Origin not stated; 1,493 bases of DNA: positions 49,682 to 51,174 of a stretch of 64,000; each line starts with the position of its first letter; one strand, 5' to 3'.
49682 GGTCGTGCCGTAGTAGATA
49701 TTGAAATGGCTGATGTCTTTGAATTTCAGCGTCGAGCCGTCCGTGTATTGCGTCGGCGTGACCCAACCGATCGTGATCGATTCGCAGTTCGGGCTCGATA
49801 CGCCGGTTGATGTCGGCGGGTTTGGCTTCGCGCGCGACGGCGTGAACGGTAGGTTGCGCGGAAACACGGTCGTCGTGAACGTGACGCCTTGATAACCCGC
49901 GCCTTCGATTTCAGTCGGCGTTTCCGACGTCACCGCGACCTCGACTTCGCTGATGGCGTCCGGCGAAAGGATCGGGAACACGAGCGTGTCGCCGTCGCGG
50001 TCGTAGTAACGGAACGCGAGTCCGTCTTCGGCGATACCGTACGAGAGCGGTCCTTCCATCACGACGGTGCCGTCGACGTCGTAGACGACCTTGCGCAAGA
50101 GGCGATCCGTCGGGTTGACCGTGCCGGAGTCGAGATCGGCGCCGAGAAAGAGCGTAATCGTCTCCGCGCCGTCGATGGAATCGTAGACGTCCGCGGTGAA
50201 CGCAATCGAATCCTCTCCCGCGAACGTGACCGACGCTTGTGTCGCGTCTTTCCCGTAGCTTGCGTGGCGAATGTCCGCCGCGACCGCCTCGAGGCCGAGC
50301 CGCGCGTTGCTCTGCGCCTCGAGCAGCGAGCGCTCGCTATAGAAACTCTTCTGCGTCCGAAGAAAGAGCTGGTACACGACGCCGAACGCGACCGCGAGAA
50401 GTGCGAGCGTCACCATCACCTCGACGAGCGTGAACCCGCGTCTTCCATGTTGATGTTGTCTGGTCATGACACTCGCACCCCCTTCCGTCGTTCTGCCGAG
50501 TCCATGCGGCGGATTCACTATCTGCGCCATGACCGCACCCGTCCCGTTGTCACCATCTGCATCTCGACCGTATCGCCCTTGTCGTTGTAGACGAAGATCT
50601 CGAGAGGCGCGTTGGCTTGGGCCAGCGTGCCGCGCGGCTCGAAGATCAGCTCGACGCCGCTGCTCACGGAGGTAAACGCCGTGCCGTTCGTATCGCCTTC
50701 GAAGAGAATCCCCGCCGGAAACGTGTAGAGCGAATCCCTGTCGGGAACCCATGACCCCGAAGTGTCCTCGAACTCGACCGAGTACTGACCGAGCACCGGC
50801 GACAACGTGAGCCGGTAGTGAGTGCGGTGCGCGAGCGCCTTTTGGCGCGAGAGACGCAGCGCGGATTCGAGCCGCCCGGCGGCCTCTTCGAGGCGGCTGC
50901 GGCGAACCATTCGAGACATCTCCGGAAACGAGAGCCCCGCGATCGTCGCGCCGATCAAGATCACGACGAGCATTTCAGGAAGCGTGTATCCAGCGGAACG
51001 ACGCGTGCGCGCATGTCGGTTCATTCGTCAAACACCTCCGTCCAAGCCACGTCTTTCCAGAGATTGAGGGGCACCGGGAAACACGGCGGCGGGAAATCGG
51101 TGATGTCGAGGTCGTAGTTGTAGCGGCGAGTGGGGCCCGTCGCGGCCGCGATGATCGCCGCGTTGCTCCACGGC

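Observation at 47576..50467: Giant (~960 aa) PilW-type pseudopilin fused to four FN3-like modules and a lectin-like jelly-roll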

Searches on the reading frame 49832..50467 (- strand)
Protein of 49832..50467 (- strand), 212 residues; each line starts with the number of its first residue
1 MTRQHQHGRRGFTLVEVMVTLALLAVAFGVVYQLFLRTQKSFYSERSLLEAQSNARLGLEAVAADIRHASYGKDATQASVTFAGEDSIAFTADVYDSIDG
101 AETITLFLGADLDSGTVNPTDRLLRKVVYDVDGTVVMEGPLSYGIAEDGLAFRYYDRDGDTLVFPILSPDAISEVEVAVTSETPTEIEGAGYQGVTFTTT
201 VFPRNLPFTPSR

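Call 38: search_solved_structures(query=A2, max_evalue=10, show_alignments=3)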
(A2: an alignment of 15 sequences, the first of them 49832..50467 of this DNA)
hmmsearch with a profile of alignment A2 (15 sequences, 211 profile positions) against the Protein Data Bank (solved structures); distinct sequences matched with E-value up to 10: 19.
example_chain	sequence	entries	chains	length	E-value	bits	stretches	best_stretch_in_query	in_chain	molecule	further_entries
9egp_A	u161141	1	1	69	0.0019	20.8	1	3-43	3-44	Geopilin domain 1 protein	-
7tgg_A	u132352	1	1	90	0.0039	19.8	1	3-60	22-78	Geopilin domain 1 protein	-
9laa_A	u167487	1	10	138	0.007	18.9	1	4-31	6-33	Type IV pilin protein PilA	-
9lab_B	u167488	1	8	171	0.01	18.4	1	5-35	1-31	MSHA major pilin subunit MshA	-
8pfb_G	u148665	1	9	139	0.022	17.3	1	11-50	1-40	Type IV pilin PilE1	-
5wda_A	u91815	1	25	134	0.027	17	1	11-48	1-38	General secretion pathway protein G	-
1blp_A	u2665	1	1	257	0.19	14.3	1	28-126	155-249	BETA-LACTAMASE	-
1kge_A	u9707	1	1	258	0.19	14.2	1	28-126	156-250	BETA-LACTAMASE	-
1dja_A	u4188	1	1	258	0.19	14.2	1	28-126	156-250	BETA-LACTAMASE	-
1ghi_A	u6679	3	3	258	0.19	14.2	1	28-126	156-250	BETA-LACTAMASE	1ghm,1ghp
1kgg_A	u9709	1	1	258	0.19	14.2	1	28-126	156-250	PROTEIN (BETA-LACTAMASE)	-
1blc_A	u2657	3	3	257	0.19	14.2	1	28-126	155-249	BETA-LACTAMASE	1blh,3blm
1kgf_A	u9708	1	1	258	0.19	14.2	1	28-126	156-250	BETA-LACTAMASE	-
1djb_A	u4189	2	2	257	0.19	14.2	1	28-126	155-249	BETA-LACTAMASE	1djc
1ome_A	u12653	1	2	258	0.19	14.2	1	28-126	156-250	BETA-LACTAMASE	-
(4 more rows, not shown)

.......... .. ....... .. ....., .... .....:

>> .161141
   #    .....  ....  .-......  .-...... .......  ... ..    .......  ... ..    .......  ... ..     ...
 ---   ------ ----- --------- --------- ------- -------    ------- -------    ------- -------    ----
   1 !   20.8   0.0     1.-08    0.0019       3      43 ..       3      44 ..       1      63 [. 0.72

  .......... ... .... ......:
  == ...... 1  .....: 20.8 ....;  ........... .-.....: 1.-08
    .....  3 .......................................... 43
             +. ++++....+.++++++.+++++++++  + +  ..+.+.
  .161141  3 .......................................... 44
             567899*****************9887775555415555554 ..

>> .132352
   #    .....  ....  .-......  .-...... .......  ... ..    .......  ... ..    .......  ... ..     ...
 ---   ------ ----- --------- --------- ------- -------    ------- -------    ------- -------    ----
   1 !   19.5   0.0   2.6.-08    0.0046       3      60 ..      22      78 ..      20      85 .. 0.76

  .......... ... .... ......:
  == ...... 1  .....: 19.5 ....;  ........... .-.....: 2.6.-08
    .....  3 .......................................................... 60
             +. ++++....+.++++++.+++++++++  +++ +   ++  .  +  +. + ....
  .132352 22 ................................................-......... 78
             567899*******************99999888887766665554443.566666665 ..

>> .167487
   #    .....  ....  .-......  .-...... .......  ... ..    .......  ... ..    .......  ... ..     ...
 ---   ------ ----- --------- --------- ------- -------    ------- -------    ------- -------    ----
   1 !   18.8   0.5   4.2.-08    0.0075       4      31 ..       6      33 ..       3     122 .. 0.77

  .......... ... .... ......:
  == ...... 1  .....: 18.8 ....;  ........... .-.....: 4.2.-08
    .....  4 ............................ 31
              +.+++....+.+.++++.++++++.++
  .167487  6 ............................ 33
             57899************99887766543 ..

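Call 46: predict_structure(alignment_id=A2)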
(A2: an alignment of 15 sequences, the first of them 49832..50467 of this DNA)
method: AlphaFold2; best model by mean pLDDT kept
length: 212 residues; sequences in the alignment: 15
mean_pLDDT: 85.1   pTM: 0.73
mean pLDDT of the five models: 85.1, 84.4, 84.4, 84.3, 82.4
residues with pLDDT >= 90: 102; 70-90: 81; 50-70: 26; < 50: 3
segments of 3 or more residues with pLDDT < 50: none
pLDDT, mean of each block of 10 residues (from residue 1): 52 83 94 90 90 94 87 66 92 82 91 83 93 91 91 91 88 92 86 93 67 49
secondary structure, 60 per line:
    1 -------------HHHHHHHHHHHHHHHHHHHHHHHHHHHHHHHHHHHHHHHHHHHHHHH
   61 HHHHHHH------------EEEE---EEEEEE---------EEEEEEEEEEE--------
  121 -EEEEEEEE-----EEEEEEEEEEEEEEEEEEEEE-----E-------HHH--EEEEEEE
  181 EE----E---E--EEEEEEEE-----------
elements in order: H14-67 E80-83 E87-92 E102-112 E122-129 E135-155 E174-182 E194-201

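Call 49: fold_search(model_id=the predicted structure, library=pdb)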
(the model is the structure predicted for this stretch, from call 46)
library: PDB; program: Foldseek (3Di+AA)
matches with E <= 10: 684; with E <= 0.001: 7
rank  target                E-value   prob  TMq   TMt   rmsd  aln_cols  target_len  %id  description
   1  5vtm_W                1.8e-04  1.00  0.40  0.50   6.3       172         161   12  The crystal structure of minor pseudopilin ternary complex of XcpVWX from the Type 2 secretion system of Pseudomonas a (released 2018-05-23)
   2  6utu_E                2.2e-04  1.00  0.40  0.50   6.7       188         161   12  Crystal structure of minor pseudopilin ternary complex of XcpVWX from the Type 2 secretion system of Pseudomonas aerug (released 2020-09-02)
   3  5bw0_C                4.3e-04  1.00  0.42  0.54   6.1       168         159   11  The crystal structure of minor pseudopilin binary complex of XcpV and XcpW from the Type 2 secretion system of Pseudom (released 2016-07-20)
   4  5bw0_A                4.9e-04  1.00  0.41  0.55   6.3       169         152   11  The crystal structure of minor pseudopilin binary complex of XcpV and XcpW from the Type 2 secretion system of Pseudom (released 2016-07-20)
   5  3cfi_B                4.9e-04  1.00  0.34  0.43  13.5       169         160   14  Nanobody-aided structure determination of the EPSI:EPSJ pseudopilin heterdimer from Vibrio Vulnificus (released 2009-01-13)
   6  5bw0_G                6.1e-04  1.00  0.43  0.55   6.4       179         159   13  The crystal structure of minor pseudopilin binary complex of XcpV and XcpW from the Type 2 secretion system of Pseudom (released 2016-07-20)
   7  3cfi_H                6.8e-04  1.00  0.34  0.44  13.4       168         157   15  Nanobody-aided structure determination of the EPSI:EPSJ pseudopilin heterdimer from Vibrio Vulnificus (released 2009-01-13)
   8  5bw0_E                1.1e-03  1.00  0.40  0.50   6.8       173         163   13  The crystal structure of minor pseudopilin binary complex of XcpV and XcpW from the Type 2 secretion system of Pseudom (released 2016-07-20)
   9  3nje_A                1.5e-03  1.00  0.38  0.50   7.1       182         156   13  Structure of the Minor Pseudopilin XcpW from the Pseudomonas aeruginosa Type II Secretion System (released 2011-02-02)
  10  2ret_F                3.2e-03  1.00  0.40  0.52   6.5       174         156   13  The crystal structure of a binary complex of two pseudopilins: EpsI and EpsJ from the Type 2 Secretion System of Vibri (released 2008-02-05)
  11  2ret_H                4.0e-03  0.82  0.21  0.27  15.2       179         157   15  The crystal structure of a binary complex of two pseudopilins: EpsI and EpsJ from the Type 2 Secretion System of Vibri (released 2008-02-05)
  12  2ret_D                4.4e-03  0.82  0.21  0.28  15.1       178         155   15  The crystal structure of a binary complex of two pseudopilins: EpsI and EpsJ from the Type 2 Secretion System of Vibri (released 2008-02-05)
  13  3ci0_J                1.7e-02  0.96  0.30  0.39   7.2       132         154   11  The Crystal Structure of the GspK-GspI-GspJ complex from enterotoxigenic Escherichia coli Type 2 Secretion System (released 2008-04-29)
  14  3lk4_5                4.8e-02  0.18  0.15  0.14  13.7       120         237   14  Crystal structure of CapZ bound to the uncapping motif from CD2AP (released 2010-04-07)
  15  3lk4_2                4.8e-02  0.18  0.15  0.14  13.7       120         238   14  Crystal structure of CapZ bound to the uncapping motif from CD2AP (released 2010-04-07)
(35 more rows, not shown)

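Call 57: search_protein_representatives(alignment_id=A2)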
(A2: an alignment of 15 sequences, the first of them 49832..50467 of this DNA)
Query: 15 sequences, 211 profile positions. Proteins with E-value up to 0.001 (for the whole library): 17486; up to 1e-10: 799; up to 1e-30: 12. The best 150 are listed.
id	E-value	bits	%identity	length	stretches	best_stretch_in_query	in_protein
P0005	1.0e-95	335.4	-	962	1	3-211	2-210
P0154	1.1e-91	322.2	-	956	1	7-211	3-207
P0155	1.2e-89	315.6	-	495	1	7-211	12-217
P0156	5.1e-88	310.3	-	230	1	4-211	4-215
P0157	5.4e-88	310.2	-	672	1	6-211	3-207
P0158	5.2e-87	306.9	-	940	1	4-211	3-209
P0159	9.5e-87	306.1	-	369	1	4-211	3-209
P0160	3.4e-86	304.3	-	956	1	7-211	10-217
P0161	1.6e-85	302.1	-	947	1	3-211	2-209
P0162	6.0e-85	300.2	-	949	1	3-211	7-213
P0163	1.7e-46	174.6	-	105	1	49-155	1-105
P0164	3.3e-32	127.9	-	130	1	6-92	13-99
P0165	3.8e-30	121.2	-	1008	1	5-208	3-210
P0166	5.7e-27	110.8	-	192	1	5-163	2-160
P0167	7.1e-27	110.5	-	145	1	50-167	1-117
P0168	1.1e-24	103.3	-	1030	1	4-207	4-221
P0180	8.1e-20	87.4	-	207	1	6-205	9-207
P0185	7.8e-19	84.2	-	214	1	7-204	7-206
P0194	9.8e-18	80.6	-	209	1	5-209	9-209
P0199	2.4e-17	79.3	-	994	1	5-207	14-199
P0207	7.4e-17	77.7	-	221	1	6-205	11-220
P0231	4.7e-16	75.1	-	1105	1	4-204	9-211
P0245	1.2e-15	73.7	-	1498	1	2-206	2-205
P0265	4.1e-15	72.0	-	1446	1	5-205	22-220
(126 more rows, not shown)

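Call 58: search_protein_families(library=pfam, proteins=[P0180, P0185, P0194, P0207, P0165, P0168, P0231, P0245, P0265, P0199], max_evalue=0.01)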
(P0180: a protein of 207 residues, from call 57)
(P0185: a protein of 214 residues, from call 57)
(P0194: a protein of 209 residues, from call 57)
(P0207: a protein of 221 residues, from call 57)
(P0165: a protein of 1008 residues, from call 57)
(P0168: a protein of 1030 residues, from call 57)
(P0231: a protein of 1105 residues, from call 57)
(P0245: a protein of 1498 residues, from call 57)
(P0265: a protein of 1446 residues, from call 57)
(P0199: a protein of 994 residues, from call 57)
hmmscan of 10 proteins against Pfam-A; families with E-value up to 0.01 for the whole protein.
P0180 (207 aa): 1 family
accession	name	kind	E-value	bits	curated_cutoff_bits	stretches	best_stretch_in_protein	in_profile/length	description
PF07963.17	N_methyl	-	4.9e-07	29.5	21.2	1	11-34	4-27/27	Prokaryotic N-terminal methylation motif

P0185 (214 aa): 0 families

P0194 (209 aa): 1 family
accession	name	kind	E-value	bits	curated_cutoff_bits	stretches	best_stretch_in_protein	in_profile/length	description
PF07963.17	N_methyl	-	2.8e-07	30.3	21.2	1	10-35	2-27/27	Prokaryotic N-terminal methylation motif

P0207 (221 aa): 1 family
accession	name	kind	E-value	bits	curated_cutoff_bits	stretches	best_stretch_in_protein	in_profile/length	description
PF07963.17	N_methyl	-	2.9e-07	30.2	21.2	1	15-35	6-26/27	Prokaryotic N-terminal methylation motif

P0165 (1008 aa): 3 families
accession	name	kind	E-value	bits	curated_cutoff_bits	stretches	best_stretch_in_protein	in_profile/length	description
PF00041.27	fn3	-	2.8e-07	31.1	25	0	324-407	2-79/84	Fibronectin type III domain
PF07963.17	N_methyl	-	1.1e-06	28.3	21.2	1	4-29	2-27/27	Prokaryotic N-terminal methylation motif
PF11773.13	ComGE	-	2.4e-05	24.6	25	1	11-68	2-59/82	Competence system putative prepilin ComGE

P0168 (1030 aa): 4 families
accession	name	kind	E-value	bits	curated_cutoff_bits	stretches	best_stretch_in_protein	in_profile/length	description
PF13517.12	FG-GAP_3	-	2.7e-21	76.3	26.9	4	714-775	1-61/61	FG-GAP-like repeat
PF07963.17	N_methyl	-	1.1e-08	34.7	21.2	1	6-31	2-27/27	Prokaryotic N-terminal methylation motif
PF01839.29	FG-GAP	-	5.1e-08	33.1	22.1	0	760-791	5-33/37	FG-GAP repeat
PF02368.24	Big_2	-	7.1e-06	26.3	22.8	1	237-308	7-65/79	Bacterial Ig-like domain (group 2)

P0231 (1105 aa): 2 families
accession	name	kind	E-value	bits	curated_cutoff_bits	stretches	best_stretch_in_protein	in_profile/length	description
PF00041.27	fn3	-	6.4e-09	36.4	25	1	240-312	16-83/84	Fibronectin type III domain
PF07963.17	N_methyl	-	5.6e-06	26.1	21.2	1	13-36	4-27/27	Prokaryotic N-terminal methylation motif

P0245 (1498 aa): 2 families
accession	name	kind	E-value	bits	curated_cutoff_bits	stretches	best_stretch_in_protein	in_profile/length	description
PF07963.17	N_methyl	-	3.3e-09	36.4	21.2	1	6-31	2-27/27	Prokaryotic N-terminal methylation motif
PF11773.13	ComGE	-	0.008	16.5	25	0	13-72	2-61/82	Competence system putative prepilin ComGE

P0265 (1446 aa): 1 family
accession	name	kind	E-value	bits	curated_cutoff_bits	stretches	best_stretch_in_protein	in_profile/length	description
PF07963.17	N_methyl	-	2.1e-09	37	21.2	1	24-48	3-27/27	Prokaryotic N-terminal methylation motif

P0199 (994 aa): 7 families
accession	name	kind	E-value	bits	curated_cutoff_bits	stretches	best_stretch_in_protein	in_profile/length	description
PF00041.27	fn3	-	4.1e-31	107.5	25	4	316-400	2-81/84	Fibronectin type III domain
PF16656.11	Pur_ac_phosph_N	-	1.5e-10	41.9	30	0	225-290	15-80/93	Purple acid Phosphatase, N-terminal domain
PF17957.7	Big_7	-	1.1e-06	29.6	24.1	1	610-676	1-67/70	Bacterial Ig domain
PF07963.17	N_methyl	-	6.6e-06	25.9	21.2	1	15-40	2-27/27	Prokaryotic N-terminal methylation motif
PF25059.1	FN3_DSCAM-DSCAML_C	-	0.00021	22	39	0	340-393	18-71/89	DSCAM/DSCAML C-terminal Fn3-like domain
PF10179.15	NDNF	-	0.00026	21.5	27.3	0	561-592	85-116/127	Neuron-derived neurotrophic factor, first Fn(III) domain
PF16323.11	DUF4959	-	0.00029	21.5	32.9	0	405-498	10-104/106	Domain of unknown function (DUF4959)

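Call 72: find_encoding_contigs(protein=P0180, flank=6000, max_places=2)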
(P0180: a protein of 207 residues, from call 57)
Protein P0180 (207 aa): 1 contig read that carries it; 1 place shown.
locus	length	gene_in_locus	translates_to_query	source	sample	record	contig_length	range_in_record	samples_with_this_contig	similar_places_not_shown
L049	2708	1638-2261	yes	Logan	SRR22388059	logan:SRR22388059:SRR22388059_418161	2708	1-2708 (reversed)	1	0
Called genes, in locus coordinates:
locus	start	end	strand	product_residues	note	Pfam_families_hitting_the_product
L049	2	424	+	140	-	?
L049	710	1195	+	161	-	PF07963:N_methyl (weak), PF12019:GspH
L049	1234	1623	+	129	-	-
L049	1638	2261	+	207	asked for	PF07963:N_methyl (weak), PF27121:PpdB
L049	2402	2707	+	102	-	?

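Call 73: find_encoding_contigs(protein=P0168, flank=6000, max_places=2)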
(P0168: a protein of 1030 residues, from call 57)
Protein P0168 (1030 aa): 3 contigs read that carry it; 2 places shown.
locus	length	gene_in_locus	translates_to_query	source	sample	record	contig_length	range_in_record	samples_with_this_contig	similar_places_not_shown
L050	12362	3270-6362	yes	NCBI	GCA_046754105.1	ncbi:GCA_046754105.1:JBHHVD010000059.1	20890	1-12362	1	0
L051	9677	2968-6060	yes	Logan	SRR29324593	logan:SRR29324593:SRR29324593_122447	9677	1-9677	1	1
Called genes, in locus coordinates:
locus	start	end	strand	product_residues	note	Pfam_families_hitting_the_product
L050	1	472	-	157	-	PF02195:ParB_N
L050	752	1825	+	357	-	PF02661:Fic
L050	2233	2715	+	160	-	PF07963:N_methyl (weak)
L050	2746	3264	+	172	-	PF07963:N_methyl (weak)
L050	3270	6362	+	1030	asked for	PF07963:N_methyl, PF01839:FG-GAP (faint), PF02368:Big_2 (faint), PF13517:FG-GAP_3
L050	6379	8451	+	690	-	-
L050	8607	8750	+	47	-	-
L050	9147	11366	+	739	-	PF00317:Ribonuc_red_lgN, PF02867:Ribonuc_red_lgC, PF12637:TSCPD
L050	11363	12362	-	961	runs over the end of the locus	PF00069:Pkinase, PF03109:ABC1 (faint), PF07714:PK_Tyr_Ser-Thr, PF13424:TPR_12 (faint), PF01636:APH (weak), PF12895:ANAPC3 (faint), PF14559:TPR_19 (weak), PF17874:TPR_MalT (weak), +11 more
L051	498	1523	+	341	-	PF02661:Fic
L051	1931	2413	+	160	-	PF07963:N_methyl (weak)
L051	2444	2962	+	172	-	PF07963:N_methyl (weak)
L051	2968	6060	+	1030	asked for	PF07963:N_methyl, PF01839:FG-GAP (faint), PF02368:Big_2 (faint), PF13517:FG-GAP_3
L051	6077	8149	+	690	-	-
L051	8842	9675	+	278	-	?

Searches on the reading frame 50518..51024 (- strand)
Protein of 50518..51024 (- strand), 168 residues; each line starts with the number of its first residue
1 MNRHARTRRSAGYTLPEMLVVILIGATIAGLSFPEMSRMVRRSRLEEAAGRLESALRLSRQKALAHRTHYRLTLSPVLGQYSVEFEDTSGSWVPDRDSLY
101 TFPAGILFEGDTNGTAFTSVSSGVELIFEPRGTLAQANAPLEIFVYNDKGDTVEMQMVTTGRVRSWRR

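Call 4: search_protein_families(library=pfam, proteins=[window:50518-51024:-], max_evalue=0.1)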
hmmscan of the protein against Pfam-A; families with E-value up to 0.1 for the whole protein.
window:50518-51024:- (168 aa): 2 families
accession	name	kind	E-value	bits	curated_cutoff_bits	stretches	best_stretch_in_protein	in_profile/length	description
PF07963.17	N_methyl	-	3.4e-05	23.7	21.2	1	8-31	2-25/27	Prokaryotic N-terminal methylation motif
PF12019.13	GspH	-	0.0016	19.4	21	1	48-153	1-98/108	Type II transport protein GspH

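Call 5: search_protein_families(library=ncbifam, proteins=[window:50518-51024:-], max_evalue=0.1)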
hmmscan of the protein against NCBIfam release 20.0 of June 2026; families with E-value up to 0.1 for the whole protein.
window:50518-51024:- (168 aa): 9 families
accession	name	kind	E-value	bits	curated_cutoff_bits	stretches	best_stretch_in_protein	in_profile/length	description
NF040982.1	ComGD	equivalog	3.3e-06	27.6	70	1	11-87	2-78/139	competence type IV pilus minor pilin ComGD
NF047827.1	T3SSXpsH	equivalog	7e-06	25.9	160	1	12-81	2-71/145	type II secretion system protein XpsH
TIGR02596.1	TIGR02596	subfamily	0.00012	22.2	70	1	13-64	1-52/196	Verru_Chthon cassette protein D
TIGR01708.2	typeII_sec_gspH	equivalog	0.00012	22.1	80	1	11-74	2-65/169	type II secretion system minor pseudopilin GspH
TIGR02532.1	IV_pilin_GFxxxE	domain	0.00014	21.6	16.3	1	11-31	2-22/24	prepilin-type N-terminal cleavage/methylation domain-containing protein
NF007800.0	PRK10506.1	equivalog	0.00073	19.4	158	1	7-74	5-72/163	prepilin peptidase-dependent protein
TIGR01710.1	typeII_sec_gspG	equivalog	0.012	15.7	88.85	1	12-53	2-43/134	type II secretion system major pseudopilin GspG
NF041013.1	T4P_ComGE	equivalog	0.041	14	49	1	11-48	4-41/83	competence type IV pilus minor pilin ComGE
NF041775.1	typeIV_PilA_Myxo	equivalog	0.057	13.4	400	1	8-54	8-54/214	type IV pilin protein PilA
